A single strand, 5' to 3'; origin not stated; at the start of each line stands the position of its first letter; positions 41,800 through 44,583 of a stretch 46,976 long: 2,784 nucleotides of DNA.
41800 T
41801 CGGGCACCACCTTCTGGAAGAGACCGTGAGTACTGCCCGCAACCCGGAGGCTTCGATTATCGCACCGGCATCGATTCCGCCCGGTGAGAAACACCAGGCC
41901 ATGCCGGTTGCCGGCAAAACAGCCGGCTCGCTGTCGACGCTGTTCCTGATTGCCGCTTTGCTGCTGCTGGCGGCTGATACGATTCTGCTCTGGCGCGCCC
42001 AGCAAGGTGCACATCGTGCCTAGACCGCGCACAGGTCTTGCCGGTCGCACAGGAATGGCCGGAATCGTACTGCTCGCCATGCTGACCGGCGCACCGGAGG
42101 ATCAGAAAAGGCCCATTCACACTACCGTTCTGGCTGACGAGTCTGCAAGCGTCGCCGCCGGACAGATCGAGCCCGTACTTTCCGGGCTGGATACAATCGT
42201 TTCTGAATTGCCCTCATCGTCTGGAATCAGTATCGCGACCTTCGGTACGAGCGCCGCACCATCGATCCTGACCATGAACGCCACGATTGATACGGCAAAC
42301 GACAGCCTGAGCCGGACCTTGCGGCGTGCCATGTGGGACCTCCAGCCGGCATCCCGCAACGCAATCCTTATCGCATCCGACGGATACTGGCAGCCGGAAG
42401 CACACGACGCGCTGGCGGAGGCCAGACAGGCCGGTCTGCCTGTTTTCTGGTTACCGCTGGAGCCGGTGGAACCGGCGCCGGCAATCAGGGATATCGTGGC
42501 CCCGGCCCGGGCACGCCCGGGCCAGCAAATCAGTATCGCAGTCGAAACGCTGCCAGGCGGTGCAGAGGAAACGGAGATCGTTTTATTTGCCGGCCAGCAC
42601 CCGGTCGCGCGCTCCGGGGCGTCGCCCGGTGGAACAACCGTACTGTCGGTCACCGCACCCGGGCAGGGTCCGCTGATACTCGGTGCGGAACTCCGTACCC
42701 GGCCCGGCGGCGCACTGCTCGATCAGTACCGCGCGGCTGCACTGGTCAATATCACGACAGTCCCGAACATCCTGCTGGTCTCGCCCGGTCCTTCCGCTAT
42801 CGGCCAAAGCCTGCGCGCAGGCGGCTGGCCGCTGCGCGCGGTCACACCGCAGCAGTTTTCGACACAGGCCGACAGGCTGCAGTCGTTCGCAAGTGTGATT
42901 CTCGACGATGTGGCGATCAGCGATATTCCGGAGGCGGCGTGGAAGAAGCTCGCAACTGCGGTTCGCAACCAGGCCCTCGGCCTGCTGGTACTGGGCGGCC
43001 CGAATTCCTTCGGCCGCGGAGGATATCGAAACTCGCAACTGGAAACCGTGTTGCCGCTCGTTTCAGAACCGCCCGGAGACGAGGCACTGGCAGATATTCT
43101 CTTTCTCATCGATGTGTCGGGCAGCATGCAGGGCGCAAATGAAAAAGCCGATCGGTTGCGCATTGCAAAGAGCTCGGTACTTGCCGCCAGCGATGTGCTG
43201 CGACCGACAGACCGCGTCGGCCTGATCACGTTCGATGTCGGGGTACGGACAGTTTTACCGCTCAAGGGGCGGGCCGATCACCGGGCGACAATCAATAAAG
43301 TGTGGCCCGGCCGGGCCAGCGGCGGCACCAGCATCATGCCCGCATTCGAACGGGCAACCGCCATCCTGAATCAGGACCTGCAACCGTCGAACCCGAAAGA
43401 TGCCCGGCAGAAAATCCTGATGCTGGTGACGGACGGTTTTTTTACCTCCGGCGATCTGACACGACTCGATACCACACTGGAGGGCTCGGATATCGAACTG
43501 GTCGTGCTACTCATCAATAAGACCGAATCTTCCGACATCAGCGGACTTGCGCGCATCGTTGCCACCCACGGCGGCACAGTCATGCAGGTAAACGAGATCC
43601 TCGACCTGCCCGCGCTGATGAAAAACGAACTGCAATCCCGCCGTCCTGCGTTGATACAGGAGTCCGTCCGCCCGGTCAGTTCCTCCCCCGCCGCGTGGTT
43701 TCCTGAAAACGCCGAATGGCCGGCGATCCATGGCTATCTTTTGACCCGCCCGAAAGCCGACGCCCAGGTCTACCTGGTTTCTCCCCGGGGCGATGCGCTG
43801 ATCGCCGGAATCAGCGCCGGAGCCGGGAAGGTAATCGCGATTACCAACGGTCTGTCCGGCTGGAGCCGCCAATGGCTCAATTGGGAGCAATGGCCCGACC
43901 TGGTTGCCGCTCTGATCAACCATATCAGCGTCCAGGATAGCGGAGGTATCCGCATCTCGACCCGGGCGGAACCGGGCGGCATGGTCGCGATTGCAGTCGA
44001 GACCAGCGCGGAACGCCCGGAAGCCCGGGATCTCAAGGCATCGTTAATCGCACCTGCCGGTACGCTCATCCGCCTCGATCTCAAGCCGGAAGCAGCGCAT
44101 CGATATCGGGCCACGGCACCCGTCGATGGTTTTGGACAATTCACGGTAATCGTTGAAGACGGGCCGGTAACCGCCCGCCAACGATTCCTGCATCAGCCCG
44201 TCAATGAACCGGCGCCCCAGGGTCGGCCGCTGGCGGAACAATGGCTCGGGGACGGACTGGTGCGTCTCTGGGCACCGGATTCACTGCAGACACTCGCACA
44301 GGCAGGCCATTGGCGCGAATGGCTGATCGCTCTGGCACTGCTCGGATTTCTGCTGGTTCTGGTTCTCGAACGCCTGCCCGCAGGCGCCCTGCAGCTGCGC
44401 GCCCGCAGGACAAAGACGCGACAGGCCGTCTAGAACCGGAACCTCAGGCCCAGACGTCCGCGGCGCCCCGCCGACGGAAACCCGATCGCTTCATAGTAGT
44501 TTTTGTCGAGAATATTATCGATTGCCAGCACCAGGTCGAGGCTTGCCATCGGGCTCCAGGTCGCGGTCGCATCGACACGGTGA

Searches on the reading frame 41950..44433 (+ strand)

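Call 70: search_protein_families(library=pfam, proteins=[window:41950-44433:+], max_evalue=0.00001)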
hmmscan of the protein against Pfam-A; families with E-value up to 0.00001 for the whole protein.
window:41950-44433:+ (827 aa): 2 families
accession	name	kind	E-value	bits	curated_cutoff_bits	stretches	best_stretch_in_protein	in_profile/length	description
PF13519.12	VWA_2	-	8.6e-19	68.6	27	1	383-496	1-106/107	von Willebrand factor type A domain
PF00092.34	VWA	-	1.3e-15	58.5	23.8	1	382-553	1-168/174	von Willebrand factor type A domain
